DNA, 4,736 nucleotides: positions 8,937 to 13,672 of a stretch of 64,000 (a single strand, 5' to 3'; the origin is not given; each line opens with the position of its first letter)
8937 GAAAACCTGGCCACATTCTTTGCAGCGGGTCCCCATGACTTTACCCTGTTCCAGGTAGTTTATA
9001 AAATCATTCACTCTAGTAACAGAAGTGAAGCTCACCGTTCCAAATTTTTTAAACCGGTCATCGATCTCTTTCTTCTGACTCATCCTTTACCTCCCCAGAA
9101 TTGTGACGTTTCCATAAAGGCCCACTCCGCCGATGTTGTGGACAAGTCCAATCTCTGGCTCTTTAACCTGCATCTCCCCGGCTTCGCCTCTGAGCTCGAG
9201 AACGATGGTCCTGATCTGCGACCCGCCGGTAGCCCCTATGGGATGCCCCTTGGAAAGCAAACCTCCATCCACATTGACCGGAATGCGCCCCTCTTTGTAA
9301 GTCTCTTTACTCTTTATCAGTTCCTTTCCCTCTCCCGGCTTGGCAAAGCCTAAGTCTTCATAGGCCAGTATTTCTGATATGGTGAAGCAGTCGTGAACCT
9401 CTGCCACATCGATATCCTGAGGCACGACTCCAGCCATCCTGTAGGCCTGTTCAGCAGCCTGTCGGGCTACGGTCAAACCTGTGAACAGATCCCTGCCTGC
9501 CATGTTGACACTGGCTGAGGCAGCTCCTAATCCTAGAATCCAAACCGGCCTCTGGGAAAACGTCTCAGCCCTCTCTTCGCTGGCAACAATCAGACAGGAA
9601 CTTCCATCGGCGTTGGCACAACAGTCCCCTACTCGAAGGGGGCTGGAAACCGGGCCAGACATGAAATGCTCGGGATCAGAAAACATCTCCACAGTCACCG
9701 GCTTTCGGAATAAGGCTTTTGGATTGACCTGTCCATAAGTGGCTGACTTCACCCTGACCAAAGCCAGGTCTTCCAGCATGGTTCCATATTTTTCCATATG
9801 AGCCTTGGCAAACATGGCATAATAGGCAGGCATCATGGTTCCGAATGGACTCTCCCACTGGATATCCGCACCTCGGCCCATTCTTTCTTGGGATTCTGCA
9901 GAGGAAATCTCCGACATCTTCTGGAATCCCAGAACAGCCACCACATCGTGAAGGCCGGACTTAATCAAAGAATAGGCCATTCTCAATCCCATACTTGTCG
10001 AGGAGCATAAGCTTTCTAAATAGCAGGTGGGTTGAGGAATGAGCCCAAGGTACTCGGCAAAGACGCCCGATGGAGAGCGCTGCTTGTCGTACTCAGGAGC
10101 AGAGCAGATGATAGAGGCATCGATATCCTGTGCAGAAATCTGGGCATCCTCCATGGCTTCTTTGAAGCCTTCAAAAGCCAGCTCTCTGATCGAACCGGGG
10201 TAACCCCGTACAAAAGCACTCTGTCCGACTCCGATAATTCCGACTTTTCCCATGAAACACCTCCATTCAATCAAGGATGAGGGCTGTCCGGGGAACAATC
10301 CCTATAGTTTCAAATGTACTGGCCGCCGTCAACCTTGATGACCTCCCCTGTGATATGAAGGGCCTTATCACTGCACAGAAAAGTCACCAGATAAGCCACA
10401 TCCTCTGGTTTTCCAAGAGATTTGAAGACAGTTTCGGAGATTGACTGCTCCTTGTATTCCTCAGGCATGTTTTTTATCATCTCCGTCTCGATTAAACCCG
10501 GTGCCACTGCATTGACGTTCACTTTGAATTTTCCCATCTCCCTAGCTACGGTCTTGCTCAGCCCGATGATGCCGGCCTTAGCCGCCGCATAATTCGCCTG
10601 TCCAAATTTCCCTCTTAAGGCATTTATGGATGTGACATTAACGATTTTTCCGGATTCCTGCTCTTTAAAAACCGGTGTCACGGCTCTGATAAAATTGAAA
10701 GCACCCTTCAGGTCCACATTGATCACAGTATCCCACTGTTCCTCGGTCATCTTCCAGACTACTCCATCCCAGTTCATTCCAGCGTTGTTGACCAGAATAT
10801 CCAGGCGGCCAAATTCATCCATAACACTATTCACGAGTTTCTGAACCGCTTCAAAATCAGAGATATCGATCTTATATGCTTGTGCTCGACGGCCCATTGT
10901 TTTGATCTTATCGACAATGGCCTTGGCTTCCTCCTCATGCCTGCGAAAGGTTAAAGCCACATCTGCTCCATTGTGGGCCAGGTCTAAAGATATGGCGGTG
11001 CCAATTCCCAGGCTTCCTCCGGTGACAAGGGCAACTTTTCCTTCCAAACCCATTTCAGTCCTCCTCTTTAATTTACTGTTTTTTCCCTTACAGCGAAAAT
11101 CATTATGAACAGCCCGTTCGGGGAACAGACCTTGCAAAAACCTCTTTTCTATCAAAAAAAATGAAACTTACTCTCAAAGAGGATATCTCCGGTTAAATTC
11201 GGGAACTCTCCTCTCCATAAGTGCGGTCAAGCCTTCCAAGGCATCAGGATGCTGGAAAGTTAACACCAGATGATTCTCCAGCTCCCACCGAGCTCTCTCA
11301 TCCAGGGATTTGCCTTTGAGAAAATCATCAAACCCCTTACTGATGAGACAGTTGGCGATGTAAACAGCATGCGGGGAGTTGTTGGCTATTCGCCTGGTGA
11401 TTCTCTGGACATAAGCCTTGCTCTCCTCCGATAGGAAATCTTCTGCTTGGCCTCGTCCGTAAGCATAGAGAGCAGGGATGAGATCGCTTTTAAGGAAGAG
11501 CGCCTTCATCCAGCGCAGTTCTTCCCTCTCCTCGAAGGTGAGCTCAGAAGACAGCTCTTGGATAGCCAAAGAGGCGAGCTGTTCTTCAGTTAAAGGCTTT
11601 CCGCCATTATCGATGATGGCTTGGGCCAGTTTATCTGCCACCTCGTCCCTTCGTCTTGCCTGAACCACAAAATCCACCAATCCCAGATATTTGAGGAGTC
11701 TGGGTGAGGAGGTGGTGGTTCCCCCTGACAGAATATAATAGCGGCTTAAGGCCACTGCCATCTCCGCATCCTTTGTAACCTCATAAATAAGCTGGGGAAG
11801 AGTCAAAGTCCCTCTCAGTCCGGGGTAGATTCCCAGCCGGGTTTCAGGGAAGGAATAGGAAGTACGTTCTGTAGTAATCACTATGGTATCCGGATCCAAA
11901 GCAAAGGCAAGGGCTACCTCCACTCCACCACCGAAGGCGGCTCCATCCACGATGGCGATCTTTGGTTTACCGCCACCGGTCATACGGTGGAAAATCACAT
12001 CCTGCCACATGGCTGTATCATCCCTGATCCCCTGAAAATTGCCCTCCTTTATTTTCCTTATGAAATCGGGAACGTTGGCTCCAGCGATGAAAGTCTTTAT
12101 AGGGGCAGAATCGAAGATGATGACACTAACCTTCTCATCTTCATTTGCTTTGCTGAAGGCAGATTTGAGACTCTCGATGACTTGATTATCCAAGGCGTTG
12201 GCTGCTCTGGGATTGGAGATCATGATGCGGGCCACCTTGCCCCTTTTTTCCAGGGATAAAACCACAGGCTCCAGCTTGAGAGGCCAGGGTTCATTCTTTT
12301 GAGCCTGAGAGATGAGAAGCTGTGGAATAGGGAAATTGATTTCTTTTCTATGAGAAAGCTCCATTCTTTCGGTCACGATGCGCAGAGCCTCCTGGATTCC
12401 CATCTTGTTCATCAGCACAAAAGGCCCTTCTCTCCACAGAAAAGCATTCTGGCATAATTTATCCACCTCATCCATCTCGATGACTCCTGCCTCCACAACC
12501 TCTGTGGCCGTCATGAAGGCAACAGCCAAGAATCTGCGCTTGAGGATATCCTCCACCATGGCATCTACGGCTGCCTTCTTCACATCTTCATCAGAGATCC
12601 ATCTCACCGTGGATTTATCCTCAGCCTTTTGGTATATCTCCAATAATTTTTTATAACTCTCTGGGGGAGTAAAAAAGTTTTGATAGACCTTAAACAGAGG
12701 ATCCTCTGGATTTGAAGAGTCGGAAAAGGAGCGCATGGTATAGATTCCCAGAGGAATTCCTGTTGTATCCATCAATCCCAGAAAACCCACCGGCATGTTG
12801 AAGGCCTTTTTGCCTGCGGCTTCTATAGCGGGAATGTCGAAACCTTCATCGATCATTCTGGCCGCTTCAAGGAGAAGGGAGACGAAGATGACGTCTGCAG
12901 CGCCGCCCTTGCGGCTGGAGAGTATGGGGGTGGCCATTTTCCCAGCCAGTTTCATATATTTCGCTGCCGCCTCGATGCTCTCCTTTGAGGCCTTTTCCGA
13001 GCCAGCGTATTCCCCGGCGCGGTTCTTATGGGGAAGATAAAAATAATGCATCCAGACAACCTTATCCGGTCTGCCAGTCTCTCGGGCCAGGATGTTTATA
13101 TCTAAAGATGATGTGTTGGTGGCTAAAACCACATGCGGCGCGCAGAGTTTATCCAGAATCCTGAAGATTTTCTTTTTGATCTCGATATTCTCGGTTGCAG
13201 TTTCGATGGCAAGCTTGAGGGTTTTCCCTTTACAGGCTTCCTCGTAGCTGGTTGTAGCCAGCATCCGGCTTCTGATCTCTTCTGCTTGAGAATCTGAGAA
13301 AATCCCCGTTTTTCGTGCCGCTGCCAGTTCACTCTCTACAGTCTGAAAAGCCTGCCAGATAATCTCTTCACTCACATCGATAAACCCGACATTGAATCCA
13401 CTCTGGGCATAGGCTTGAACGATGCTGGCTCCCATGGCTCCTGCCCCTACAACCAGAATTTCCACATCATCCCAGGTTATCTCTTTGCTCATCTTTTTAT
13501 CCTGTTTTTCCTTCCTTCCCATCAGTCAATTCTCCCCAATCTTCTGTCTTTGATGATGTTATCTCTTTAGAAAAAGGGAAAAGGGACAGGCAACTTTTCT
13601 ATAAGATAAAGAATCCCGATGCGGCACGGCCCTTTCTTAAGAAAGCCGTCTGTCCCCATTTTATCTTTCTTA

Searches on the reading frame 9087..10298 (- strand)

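Call 4: search_protein_families(library=pfam, proteins=[window:9087-10298:-])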
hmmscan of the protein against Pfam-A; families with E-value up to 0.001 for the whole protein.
window:9087-10298:- (403 aa): 3 families
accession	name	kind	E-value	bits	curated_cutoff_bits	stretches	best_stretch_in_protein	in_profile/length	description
PF22691.2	Thiolase_C_1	-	3.6e-44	150.4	28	1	259-403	2-144/144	Thiolase C-terminal domain-like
PF02803.24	Thiolase_C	-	1.2e-11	44.8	27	1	279-378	25-106/123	Thiolase, C-terminal domain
PF00108.29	Thiolase_N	-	5.8e-11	42.7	26.4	1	36-207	22-206/260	Thiolase, N-terminal domain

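Call 5: search_protein_families(library=ncbifam, proteins=[window:9087-10298:-])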
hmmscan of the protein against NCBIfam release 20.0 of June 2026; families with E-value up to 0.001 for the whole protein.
window:9087-10298:- (403 aa): 53 families (the best 25 are shown)
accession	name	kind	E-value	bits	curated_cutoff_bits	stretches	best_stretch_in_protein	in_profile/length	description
NF004720.0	PRK06064.1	subfamily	1.5e-119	399.3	420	1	16-403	1-387/389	thiolase domain-containing protein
NF009228.0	PRK12578.1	subfamily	3e-110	368.5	485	1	17-403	3-387/387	thiolase domain-containing protein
NF053570.1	AcCoTHIOL_METTL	equivalog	8.3e-90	301.4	600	1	16-402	1-382/385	acetyl-CoA acetyltransferase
NF004982.0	PRK06365.1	equivalog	2.5e-74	250.9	695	2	17-270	16-266/430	thiolase domain-containing protein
NF004810.0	PRK06157.1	equivalog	8.2e-74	249.1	403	1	16-402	6-396/400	acetyl-CoA acetyltransferase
NF005704.0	PRK07516.1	subfamily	5e-72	243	412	1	18-401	3-385/389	thiolase domain-containing protein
NF006102.0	PRK08256.1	subfamily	2.2e-68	231.2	436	1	17-400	3-389/394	lipid-transfer protein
NF004811.0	PRK06158.1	subfamily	1.1e-65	222.2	421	1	16-394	7-371/384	acetyl-CoA acetyltransferase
NF006180.0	PRK08313.1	subfamily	4.9e-56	190.2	514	1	18-402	5-383/389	thiolase domain-containing protein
NF006010.0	PRK08142.1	subfamily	5.7e-56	189.9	462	1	35-392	23-373/388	thiolase domain-containing protein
NF004715.0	PRK06059.1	equivalog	3.7e-53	180.9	424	1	17-394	4-391/399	lipid-transfer protein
NF053628.1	BnzsclthlBbsBGT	equivalog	1.5e-50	172.2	750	1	18-396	6-374/389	benzoylsuccinyl-CoA thiolase subunit BbsB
NF005892.0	PRK07855.1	subfamily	3.3e-50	171.1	469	1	16-387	5-375/390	lipid-transfer protein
NF004936.0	PRK06289.1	equivalog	1.2e-49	169.3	375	1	18-392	4-392/405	acetyl-CoA acetyltransferase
NF004721.0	PRK06065.1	equivalog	6.3e-49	166.9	455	1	17-387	10-377/393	thiolase domain-containing protein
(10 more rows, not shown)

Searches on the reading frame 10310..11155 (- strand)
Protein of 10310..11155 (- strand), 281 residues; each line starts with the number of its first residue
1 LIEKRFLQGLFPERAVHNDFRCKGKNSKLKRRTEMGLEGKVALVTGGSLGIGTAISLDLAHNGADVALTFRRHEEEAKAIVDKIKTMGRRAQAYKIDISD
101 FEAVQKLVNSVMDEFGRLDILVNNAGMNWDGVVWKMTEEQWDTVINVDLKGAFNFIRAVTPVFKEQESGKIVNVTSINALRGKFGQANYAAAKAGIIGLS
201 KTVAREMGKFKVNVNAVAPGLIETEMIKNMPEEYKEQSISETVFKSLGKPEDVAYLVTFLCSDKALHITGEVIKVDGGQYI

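Call 4: search_protein_families(library=pfam, proteins=[window:10310-11155:-])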
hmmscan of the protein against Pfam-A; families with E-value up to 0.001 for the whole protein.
window:10310-11155:- (281 aa): 4 families
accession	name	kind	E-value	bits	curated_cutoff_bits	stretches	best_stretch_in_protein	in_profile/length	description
PF13561.12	adh_short_C2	-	6.1e-62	209.7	27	1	50-278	7-234/236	Enoyl-(Acyl carrier protein) reductase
PF00106.31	adh_short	-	3.4e-60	203.3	26.6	1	40-233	1-193/195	short chain dehydrogenase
PF08659.16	KR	-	4e-23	82.7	22.6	1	42-200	3-160/180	KR domain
PF23441.1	SDR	-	0.00077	19.4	27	0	187-280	161-256/258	SDR-like rossmann domain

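Call 5: search_protein_families(library=ncbifam, proteins=[window:10310-11155:-])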
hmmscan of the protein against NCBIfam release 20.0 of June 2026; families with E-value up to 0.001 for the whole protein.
window:10310-11155:- (281 aa): 238 families (the best 25 are shown)
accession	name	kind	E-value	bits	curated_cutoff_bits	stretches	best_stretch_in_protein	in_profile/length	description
TIGR01830.1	3oxo_ACP_reduc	equivalog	4.3e-83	278.7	297.75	1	42-278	1-237/239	3-oxoacyl-[acyl-carrier-protein] reductase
NF004198.0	PRK05653.1-3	equivalog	1.2e-80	270.6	296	1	37-281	5-248/248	3-oxoacyl-ACP reductase FabG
TIGR01829.1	AcAcCoA_reduct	subfamily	2.6e-75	253.2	302.1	1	40-281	1-242/242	acetoacetyl-CoA reductase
NF004197.0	PRK05653.1-1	equivalog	3.4e-75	252.9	332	1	34-280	2-247/249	3-oxoacyl-ACP reductase FabG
NF009464.0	PRK12824.1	subfamily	1.2e-74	251.1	269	1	40-281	3-244/245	3-oxoacyl-ACP reductase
NF009466.0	PRK12826.1-2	subfamily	2.4e-73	246.7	222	1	40-280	4-245/248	3-oxoacyl-ACP reductase FabG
NF004200.0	PRK05653.1-5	equivalog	2.6e-69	233.5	273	1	40-278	3-240/242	3-oxoacyl-ACP reductase FabG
NF009546.0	PRK12935.1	equivalog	8.2e-67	225.3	418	1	37-281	4-247/247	acetoacetyl-CoA reductase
NF005559.1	PRK07231.1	subfamily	4.8e-66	222.8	215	1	37-280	2-248/249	glucose 1-dehydrogenase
NF004199.0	PRK05653.1-4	equivalog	3.9e-64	216.6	301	1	35-280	1-246/247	3-oxoacyl-ACP reductase FabG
NF053542.1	FlxB_rubin_SDR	equivalog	4.7e-64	216.4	340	1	40-278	1-238/239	flexirubin biosynthesis SDR family reductase FlxB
NF004791.0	PRK06138.1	equivalog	9.4e-63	211.8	312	1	35-280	1-250/252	SDR family oxidoreductase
NF006070.0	PRK08213.1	subfamily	2.1e-62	211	279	1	35-279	8-256/259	gluconate 5-dehydrogenase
NF009384.0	PRK12743.1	equivalog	1.6e-60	204.5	264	1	39-278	6-246/258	SDR family oxidoreductase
NF052558.1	MBtsdlDhBudC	equivalog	2.3e-60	204.3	270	1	38-279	2-241/250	meso-2,3-butanediol dehydrogenase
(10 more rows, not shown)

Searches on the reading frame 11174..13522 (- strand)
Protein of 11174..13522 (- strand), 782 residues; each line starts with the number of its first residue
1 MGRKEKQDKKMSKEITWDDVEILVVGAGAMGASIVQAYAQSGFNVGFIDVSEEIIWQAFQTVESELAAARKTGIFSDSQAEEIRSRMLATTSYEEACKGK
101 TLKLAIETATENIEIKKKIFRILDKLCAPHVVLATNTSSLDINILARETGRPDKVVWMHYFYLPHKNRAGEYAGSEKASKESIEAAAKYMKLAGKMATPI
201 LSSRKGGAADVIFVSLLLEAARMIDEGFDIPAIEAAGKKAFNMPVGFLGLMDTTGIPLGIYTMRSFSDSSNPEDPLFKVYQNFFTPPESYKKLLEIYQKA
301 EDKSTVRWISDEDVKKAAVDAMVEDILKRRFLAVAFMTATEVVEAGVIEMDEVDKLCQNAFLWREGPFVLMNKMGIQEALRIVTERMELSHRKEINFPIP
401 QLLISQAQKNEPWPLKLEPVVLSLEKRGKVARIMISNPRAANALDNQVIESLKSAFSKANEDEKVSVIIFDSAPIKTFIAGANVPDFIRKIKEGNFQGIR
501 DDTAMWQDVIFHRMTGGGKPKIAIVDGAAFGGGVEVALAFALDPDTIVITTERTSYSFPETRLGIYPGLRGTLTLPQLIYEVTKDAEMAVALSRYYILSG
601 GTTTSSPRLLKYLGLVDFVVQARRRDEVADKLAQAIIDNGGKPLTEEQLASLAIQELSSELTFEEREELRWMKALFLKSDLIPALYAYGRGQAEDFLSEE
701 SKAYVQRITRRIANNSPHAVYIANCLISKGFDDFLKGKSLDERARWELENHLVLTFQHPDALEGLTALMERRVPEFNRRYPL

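Call 4: search_protein_families(library=pfam, proteins=[window:11174-13522:-])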
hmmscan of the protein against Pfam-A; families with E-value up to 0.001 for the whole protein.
window:11174-13522:- (782 aa): 4 families
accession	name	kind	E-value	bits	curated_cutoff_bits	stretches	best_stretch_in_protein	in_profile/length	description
PF02737.24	3HCDH_N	-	1.1e-37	130.1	22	1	22-197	2-174/180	3-hydroxyacyl-CoA dehydrogenase, NAD binding domain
PF16113.10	ECH_2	-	1.9e-26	93.8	27.2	1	431-770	2-310/335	Enoyl-CoA hydratase/isomerase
PF00378.25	ECH_1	-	1.7e-21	77.1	27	1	426-579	2-144/251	Enoyl-CoA hydratase/isomerase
PF00725.27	3HCDH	-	2.5e-15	57.2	22.1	2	212-271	7-67/97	3-hydroxyacyl-CoA dehydrogenase, C-terminal domain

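Call 5: search_protein_families(library=ncbifam, proteins=[window:11174-13522:-])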
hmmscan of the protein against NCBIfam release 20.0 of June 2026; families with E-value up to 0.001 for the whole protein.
window:11174-13522:- (782 aa): 83 families (the best 25 are shown)
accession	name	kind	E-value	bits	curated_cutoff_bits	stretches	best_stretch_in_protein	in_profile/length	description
NF008727.0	PRK11730.1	equivalog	7.2e-51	173.4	870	2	7-260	302-550/717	fatty acid oxidation complex subunit alpha FadB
NF008363.0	PRK11154.1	equivalog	1.4e-50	172.2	869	2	21-266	311-552/708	fatty acid oxidation complex subunit alpha FadJ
TIGR02441.1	fa_ox_alpha_mit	equivalog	3.4e-45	154.4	964.65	2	21-259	337-570/737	fatty acid oxidation complex subunit alpha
TIGR02437.1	FadB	equivalog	1.2e-41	142.8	933.55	2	7-259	302-549/714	fatty acid oxidation complex subunit alpha FadB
TIGR02440.1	FadJ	equivalog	5.5e-40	137.3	968.45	2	21-330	306-601/699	fatty acid oxidation complex subunit alpha FadJ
NF004699.0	PRK06035.1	equivalog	9.7e-40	136.5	500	2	22-259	6-243/294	3-hydroxyacyl-CoA dehydrogenase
NF004474.0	PRK05808.1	subfamily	1.5e-38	132.7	408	1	21-268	5-249/283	3-hydroxybutyryl-CoA dehydrogenase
NF006722.0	PRK09260.1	equivalog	1.2e-35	123.2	429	1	22-256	5-237/289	3-hydroxyacyl-CoA dehydrogenase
NF006143.0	PRK08293.1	equivalog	9.5e-35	120.3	312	1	21-266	6-250/291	3-hydroxyacyl-CoA dehydrogenase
NF005875.0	PRK07819.1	subfamily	5.9e-34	117.8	319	1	22-256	8-241/287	3-hydroxybutyryl-CoA dehydrogenase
NF006124.0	PRK08268.1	subfamily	1.2e-33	116.9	508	1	20-259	8-244/507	3-hydroxyacyl-CoA dehydrogenase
TIGR02279.1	PaaC-3OHAcCoADH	equivalog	1.4e-30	106.6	669.4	1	18-255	4-238/503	3-hydroxyacyl-CoA dehydrogenase PaaH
NF004475.0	PRK05809.1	subfamily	3.4e-29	102.1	394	1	422-640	6-203/260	short-chain-enoyl-CoA hydratase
NF005802.0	PRK07657.1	equivalog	3.8e-29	102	363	1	427-641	11-204/260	enoyl-CoA hydratase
NF005715.0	PRK07530.1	equivalog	1.3e-27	97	420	1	22-264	7-246/292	3-hydroxybutyryl-CoA dehydrogenase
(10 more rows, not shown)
